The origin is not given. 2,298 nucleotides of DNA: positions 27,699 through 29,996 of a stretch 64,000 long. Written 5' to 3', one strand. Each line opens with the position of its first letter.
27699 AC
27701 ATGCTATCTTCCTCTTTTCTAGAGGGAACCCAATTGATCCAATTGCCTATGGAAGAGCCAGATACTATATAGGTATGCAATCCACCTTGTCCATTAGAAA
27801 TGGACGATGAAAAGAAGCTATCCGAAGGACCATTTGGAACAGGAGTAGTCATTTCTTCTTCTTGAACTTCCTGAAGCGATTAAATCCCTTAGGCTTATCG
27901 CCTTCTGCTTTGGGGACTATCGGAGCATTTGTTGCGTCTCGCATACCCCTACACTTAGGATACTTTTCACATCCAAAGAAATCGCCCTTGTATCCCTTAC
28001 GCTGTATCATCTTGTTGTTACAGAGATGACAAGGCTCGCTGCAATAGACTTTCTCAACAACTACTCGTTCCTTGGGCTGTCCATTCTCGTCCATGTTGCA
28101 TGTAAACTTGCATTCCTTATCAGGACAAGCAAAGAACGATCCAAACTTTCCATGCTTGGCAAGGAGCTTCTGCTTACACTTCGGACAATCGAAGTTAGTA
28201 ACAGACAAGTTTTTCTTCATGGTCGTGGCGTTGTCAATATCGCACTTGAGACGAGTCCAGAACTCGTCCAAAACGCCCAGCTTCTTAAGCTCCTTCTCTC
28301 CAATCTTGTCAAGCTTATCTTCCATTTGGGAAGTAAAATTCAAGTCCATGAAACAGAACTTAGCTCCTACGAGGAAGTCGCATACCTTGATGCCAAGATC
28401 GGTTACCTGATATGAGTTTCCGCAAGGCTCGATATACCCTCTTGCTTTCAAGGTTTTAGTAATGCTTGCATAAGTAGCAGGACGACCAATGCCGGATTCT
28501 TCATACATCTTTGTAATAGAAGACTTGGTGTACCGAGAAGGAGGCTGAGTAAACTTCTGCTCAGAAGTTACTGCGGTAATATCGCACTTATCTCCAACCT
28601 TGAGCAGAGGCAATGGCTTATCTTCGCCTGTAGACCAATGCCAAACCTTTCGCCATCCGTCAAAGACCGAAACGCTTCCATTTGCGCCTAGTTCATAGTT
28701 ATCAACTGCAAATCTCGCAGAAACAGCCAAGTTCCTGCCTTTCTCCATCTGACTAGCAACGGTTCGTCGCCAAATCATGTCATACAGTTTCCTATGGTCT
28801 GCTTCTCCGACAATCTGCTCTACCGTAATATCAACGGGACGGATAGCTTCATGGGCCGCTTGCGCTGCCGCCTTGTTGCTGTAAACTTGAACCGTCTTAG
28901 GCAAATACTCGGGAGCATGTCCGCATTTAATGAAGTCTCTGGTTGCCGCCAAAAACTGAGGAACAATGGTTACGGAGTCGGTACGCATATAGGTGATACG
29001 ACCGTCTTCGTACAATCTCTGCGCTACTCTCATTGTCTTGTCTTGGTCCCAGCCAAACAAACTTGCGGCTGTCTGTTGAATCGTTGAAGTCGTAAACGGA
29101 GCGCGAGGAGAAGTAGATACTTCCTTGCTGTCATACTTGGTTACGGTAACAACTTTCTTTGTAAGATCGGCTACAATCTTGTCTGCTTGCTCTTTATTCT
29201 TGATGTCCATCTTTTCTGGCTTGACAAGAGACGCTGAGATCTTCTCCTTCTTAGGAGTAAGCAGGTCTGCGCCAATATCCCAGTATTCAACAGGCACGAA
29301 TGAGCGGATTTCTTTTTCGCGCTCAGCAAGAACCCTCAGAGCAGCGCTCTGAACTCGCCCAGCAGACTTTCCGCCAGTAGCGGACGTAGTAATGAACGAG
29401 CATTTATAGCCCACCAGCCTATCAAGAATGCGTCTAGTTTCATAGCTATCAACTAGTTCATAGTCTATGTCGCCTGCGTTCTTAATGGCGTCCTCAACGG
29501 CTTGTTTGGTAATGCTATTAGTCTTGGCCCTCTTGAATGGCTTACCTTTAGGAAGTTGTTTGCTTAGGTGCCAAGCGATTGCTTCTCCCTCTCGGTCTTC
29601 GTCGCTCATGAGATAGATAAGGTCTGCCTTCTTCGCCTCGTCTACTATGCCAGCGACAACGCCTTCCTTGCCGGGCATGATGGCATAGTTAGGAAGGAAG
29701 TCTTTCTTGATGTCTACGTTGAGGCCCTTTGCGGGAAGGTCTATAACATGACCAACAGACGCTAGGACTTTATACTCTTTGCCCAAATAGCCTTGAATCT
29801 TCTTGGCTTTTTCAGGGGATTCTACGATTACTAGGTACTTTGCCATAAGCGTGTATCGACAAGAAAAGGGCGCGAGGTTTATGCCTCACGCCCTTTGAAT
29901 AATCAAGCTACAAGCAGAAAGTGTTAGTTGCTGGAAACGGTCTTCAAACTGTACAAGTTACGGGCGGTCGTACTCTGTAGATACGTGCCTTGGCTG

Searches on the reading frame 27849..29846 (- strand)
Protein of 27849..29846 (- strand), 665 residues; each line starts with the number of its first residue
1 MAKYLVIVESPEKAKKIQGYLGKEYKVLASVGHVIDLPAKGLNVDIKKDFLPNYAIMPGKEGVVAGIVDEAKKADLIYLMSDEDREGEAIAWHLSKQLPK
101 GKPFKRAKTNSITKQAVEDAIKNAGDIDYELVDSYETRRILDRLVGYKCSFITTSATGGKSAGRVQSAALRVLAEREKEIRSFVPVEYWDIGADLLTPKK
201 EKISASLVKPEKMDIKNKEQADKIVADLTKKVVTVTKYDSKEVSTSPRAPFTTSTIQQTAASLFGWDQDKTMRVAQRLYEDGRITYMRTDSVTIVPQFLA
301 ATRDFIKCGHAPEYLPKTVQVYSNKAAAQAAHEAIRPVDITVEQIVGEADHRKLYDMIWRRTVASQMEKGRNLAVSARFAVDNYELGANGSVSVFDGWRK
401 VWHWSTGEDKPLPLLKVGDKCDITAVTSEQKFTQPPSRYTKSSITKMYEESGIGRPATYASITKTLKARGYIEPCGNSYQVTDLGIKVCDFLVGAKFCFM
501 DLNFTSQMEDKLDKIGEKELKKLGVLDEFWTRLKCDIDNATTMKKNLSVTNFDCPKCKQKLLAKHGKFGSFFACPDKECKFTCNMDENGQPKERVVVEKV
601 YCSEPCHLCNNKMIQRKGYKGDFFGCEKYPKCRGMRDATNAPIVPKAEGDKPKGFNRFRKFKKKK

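Call 10: search_protein_families(library=phrogs, proteins=[window:27849-29846:-], max_evalue=0.001)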
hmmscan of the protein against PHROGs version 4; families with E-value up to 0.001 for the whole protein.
window:27849-29846:- (665 aa): 3 families
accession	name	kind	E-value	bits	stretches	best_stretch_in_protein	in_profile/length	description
phrog_13226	-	unknown function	2.9e-129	433.8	1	3-633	2-711/726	-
phrog_29825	-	unknown function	3.7e-07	31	1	543-639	179-265/277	-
phrog_21557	-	unknown function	0.00027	21.7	0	581-636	191-248/249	-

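Call 33: search_dna_similar(query=window:27849-29846:-, collection=phages, mode=protein, max_rows=25, max_evalue=1e-10)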
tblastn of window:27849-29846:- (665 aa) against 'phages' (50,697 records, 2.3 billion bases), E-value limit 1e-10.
Records with a match: 45; places in all: 45; records where one place covers at least 80% of the query: 28.
Best place of each record, by identity: <60% 45.
By first word of the organism name: Listeria 19; Bacteriophage 10; Enterococcus 4; Acinetobacter 4; Staphylococcus 3; Streptococcus 2; Microcystis 1; Salmonella 1; Dolichospermum 1.
By host as written in the record: Listeria monocytogenes 19; - 17; Staphylococcus aureus 3; Enterococcus faecalis 2; Microcystis sp. SG03 1; Dolichospermum flos-aquae 1; Streptococcus suis JH1301 1; Streptococcus suis FJNP8 1.
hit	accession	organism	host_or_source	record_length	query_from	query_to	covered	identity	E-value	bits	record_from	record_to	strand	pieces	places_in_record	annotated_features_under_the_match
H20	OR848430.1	Listeria phage LM 4-14-1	Listeria monocytogenes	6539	1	632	95%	38.5%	6e-113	379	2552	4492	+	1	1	record has no annotation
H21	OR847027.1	Listeria phage LM 4-11-1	Listeria monocytogenes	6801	1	632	95%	38.5%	6e-113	379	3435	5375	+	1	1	record has no annotation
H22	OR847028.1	Listeria phage LM 4-11-1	Listeria monocytogenes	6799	1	632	95%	38.3%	2e-112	378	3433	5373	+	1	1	record has no annotation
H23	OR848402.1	Listeria phage LM 4-14-1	Listeria monocytogenes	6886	1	632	95%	38.3%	2e-112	378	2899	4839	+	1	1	record has no annotation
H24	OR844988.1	Staphylococcus phage SA 1306 Kay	Staphylococcus aureus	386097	1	632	95%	38.1%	1e-111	375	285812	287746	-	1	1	record has no annotation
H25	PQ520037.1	Enterococcus phage IME_EF3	-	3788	3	632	95%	38.0%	3e-116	381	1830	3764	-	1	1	record has no annotation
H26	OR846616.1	Enterococcus phage Efs 1-1-1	Enterococcus faecalis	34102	3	632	95%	38.0%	1e-113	381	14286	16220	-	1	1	record has no annotation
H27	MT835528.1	Bacteriophage sp.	human fecal samples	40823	1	632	95%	37.5%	2e-121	404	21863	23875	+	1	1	record has no annotation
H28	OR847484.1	Listeria phage LM 4-11-1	Listeria monocytogenes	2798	3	632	95%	37.0%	7e-110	357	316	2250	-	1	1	record has no annotation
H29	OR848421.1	Listeria phage LM 4-14-1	Listeria monocytogenes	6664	3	632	95%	37.0%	1e-105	357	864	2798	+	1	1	record has no annotation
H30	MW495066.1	Microcystis phage MaAM05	Microcystis sp. SG03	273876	2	627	94%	37.2%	1e-114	384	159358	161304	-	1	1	topA: DNA topoisomerase 1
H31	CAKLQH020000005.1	Acinetobacter phage MD-2021a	not known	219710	3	585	88%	38.6%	3e-118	395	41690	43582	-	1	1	topA_1: DNA topoisomerase I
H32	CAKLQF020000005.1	Acinetobacter phage MD-2021a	not known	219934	3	585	88%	38.6%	3e-118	395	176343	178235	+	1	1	topA_1: DNA topoisomerase I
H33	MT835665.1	Bacteriophage sp.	human fecal samples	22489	1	569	86%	36.7%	2e-96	331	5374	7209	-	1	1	record has no annotation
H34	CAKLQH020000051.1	Acinetobacter phage MD-2021a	not known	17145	5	634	95%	32.0%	2e-79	281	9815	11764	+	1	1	topA_2: DNA topoisomerase I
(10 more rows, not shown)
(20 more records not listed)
